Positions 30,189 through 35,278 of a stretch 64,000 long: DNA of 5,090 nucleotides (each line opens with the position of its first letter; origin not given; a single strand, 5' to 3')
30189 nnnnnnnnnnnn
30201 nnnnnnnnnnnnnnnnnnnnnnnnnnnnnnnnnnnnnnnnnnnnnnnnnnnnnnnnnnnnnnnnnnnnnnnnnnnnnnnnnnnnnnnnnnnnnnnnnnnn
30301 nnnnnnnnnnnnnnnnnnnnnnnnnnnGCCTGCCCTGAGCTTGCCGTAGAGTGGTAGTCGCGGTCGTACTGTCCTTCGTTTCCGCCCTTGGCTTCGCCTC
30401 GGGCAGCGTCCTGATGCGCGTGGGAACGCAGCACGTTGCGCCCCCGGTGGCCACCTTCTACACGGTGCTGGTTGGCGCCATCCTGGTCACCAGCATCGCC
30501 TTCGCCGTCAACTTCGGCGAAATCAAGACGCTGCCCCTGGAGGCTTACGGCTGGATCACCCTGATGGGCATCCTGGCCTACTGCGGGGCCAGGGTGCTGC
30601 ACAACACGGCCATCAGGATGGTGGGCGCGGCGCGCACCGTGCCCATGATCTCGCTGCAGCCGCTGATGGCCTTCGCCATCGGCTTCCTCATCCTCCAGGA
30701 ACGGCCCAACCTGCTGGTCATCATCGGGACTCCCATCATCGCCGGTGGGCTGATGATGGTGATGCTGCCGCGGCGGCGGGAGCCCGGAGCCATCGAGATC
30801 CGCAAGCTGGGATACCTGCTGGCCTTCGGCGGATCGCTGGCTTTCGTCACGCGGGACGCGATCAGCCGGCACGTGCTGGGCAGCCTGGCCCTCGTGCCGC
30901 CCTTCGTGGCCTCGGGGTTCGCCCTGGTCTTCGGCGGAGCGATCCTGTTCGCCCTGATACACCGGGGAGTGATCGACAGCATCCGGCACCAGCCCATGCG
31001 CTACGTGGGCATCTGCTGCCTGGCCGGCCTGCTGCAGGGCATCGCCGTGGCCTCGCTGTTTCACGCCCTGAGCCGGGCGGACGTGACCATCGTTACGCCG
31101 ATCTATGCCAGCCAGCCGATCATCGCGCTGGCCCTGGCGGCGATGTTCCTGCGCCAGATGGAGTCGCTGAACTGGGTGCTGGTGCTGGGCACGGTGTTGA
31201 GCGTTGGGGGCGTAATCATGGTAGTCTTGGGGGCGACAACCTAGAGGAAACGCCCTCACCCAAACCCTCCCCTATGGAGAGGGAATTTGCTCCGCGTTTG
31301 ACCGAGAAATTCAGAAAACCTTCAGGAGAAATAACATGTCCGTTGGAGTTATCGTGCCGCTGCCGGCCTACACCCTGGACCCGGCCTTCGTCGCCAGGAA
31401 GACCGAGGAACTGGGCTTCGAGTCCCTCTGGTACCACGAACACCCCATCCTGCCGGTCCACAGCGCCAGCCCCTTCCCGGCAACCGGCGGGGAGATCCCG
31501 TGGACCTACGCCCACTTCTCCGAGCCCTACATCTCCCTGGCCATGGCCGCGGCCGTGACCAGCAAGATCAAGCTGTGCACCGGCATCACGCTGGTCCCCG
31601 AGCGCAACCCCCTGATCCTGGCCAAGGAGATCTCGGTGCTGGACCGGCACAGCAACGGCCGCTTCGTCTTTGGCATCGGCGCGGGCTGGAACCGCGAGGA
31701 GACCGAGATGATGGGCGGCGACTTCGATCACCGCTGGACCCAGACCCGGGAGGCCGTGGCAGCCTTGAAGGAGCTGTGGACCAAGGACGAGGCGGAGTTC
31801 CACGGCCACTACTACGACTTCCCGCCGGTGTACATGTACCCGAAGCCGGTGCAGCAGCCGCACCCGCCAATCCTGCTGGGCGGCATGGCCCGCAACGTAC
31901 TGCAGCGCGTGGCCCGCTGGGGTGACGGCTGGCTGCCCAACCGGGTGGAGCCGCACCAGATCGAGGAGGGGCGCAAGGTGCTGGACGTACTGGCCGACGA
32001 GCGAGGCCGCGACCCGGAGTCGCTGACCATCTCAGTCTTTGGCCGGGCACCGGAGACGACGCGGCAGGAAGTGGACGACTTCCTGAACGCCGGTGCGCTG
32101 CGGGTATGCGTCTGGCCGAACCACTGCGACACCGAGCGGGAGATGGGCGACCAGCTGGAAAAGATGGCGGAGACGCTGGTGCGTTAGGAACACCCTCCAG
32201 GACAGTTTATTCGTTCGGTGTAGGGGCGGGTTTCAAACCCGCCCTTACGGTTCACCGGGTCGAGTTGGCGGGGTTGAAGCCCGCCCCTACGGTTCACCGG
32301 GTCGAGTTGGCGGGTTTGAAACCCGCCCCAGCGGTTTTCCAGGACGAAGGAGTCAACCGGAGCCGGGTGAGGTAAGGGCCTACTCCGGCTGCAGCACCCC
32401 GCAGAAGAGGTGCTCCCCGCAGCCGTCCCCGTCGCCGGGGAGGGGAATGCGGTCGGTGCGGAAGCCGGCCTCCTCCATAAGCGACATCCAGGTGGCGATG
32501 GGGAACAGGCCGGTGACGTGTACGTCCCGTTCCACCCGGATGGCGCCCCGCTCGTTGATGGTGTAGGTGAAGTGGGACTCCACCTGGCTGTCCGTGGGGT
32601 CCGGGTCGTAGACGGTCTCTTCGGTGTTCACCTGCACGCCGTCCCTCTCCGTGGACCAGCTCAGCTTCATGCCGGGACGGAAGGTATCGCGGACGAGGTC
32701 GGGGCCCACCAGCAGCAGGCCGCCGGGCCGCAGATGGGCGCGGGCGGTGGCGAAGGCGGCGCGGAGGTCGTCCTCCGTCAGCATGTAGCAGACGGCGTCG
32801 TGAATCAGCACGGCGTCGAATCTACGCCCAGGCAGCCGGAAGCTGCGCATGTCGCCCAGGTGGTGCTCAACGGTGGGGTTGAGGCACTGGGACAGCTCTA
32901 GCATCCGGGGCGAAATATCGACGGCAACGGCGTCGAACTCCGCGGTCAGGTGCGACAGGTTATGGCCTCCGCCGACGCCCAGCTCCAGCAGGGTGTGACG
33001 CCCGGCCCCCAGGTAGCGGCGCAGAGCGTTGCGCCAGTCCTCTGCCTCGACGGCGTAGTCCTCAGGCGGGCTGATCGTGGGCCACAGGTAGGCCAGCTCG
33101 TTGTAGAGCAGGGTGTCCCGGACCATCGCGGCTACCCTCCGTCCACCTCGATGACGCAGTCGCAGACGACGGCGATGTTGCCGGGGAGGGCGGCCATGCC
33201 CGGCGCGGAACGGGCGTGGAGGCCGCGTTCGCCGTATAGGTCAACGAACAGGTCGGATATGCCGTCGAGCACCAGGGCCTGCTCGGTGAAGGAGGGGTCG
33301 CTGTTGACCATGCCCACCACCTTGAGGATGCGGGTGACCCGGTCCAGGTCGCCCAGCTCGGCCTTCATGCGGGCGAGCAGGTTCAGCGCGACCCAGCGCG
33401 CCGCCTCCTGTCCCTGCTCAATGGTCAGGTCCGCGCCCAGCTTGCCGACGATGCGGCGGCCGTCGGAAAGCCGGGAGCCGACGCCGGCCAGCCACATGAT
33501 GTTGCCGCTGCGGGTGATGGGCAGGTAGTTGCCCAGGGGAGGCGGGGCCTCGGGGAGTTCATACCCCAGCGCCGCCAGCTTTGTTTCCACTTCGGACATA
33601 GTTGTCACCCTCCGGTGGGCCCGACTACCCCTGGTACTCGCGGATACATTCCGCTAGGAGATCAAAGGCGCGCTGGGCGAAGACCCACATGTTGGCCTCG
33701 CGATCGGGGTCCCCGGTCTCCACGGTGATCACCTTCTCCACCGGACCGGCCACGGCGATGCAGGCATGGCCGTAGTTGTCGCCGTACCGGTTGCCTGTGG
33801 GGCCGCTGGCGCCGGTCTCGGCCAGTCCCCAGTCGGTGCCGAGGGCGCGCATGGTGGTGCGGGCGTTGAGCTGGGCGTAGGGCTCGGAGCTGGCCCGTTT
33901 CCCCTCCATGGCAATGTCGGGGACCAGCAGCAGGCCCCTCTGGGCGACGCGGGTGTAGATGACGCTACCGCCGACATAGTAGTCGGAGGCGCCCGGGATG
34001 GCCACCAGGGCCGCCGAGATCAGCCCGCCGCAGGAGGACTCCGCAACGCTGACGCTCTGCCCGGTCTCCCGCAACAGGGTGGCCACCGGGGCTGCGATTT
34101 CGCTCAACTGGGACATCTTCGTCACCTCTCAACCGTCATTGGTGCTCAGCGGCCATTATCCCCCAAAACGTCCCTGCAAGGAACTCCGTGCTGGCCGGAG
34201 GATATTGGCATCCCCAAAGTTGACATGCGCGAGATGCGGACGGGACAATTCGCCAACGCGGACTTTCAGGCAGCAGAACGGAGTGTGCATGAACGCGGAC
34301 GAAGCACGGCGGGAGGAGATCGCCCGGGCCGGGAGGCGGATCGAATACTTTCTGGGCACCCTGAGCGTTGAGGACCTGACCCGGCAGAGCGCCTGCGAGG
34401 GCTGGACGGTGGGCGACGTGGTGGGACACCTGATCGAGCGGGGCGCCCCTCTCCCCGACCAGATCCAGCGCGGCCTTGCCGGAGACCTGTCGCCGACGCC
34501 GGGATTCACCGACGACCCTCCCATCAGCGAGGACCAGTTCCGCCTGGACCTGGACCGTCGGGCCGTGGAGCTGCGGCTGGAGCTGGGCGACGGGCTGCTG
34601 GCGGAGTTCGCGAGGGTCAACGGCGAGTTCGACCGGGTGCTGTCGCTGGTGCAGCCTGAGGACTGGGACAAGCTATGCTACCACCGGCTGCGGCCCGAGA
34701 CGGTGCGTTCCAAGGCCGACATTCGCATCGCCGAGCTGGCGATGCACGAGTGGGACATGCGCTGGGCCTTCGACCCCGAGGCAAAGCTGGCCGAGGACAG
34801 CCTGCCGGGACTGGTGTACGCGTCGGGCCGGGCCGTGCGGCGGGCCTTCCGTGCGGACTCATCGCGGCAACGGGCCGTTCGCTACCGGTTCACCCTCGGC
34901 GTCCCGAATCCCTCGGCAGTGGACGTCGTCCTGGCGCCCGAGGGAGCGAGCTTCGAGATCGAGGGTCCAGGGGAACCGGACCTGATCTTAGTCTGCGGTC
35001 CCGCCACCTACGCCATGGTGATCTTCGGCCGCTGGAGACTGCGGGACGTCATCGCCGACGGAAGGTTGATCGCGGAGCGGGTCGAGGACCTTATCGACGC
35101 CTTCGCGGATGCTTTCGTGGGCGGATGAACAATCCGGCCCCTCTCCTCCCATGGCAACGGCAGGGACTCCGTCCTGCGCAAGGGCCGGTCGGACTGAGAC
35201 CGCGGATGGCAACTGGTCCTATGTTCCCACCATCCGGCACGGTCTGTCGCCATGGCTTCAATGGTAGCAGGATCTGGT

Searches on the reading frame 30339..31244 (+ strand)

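Call 42: search_protein_families(library=pfam, proteins=[window:30339-31244:+], max_evalue=0.00001)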
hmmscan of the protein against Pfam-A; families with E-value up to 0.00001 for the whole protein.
window:30339-31244:+ (301 aa): 1 family
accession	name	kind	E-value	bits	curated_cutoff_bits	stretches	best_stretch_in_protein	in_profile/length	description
PF00892.27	EamA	-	1.9e-28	99.9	28.2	2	8-142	3-134/135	EamA-like transporter family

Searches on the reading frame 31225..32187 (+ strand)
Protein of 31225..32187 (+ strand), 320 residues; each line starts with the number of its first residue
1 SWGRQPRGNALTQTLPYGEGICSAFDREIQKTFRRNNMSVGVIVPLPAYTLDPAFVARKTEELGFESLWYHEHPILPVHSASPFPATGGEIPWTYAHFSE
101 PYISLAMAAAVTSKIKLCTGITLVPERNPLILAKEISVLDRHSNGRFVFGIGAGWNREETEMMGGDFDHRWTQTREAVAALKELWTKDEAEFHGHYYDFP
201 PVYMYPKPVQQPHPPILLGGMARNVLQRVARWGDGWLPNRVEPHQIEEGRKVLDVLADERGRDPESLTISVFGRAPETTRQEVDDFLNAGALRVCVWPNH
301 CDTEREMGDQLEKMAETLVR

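Call 42: search_protein_families(library=pfam, proteins=[window:31225-32187:+], max_evalue=0.00001)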
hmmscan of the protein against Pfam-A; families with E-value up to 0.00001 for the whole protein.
window:31225-32187:+ (320 aa): 1 family
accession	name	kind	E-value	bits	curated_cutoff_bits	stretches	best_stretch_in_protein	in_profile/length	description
PF00296.26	Bac_luciferase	-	2.7e-50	172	27.9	1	56-273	28-226/314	Luciferase-like monooxygenase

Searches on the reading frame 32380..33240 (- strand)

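Call 40: search_protein_families(library=pfam, proteins=[window:32380-33240:-], max_evalue=0.00001)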
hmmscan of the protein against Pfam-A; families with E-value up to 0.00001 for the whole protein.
window:32380-33240:- (286 aa): 4 families
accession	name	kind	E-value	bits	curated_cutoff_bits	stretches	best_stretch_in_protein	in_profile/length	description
PF13649.12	Methyltransf_25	-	2.9e-15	57.1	27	1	85-174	2-97/97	Methyltransferase domain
PF08241.18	Methyltransf_11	-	1.5e-13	51.6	21.2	1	85-177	1-94/95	Methyltransferase domain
PF08242.18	Methyltransf_12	-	4e-11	43.9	30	1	85-176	1-98/98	Methyltransferase domain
PF13489.12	Methyltransf_23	-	4.9e-10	39.8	27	1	69-215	9-124/164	Methyltransferase domain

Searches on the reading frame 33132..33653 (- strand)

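Call 40: search_protein_families(library=pfam, proteins=[window:33132-33653:-], max_evalue=0.00001)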
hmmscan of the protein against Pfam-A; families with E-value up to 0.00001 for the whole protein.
window:33132-33653:- (173 aa): 1 family
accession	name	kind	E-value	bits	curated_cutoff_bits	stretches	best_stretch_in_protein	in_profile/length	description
PF14588.11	YjgF_endoribonc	-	4.2e-21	75.8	35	1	23-159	1-137/148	YjgF/chorismate_mutase-like, putative endoribonuclease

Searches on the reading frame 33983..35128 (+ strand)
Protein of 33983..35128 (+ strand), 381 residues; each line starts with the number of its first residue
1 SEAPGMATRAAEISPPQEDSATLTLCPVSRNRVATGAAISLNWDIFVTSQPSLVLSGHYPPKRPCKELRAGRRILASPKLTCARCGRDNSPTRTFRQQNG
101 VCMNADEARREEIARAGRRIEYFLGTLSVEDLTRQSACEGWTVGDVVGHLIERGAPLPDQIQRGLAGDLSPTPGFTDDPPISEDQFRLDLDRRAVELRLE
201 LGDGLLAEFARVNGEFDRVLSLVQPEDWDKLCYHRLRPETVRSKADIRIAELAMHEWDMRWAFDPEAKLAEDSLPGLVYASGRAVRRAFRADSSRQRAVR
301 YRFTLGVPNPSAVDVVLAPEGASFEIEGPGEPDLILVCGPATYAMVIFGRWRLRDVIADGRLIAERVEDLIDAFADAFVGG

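Call 40: search_protein_families(library=pfam, proteins=[window:33983-35128:+], max_evalue=0.00001)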
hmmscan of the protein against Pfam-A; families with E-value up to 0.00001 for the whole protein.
window:33983-35128:+ (381 aa): 1 family
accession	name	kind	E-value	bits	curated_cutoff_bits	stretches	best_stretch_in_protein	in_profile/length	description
PF11716.13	MDMPI_N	-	4.2e-15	57.1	24.2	1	114-259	2-139/140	Mycothiol maleylpyruvate isomerase N-terminal domain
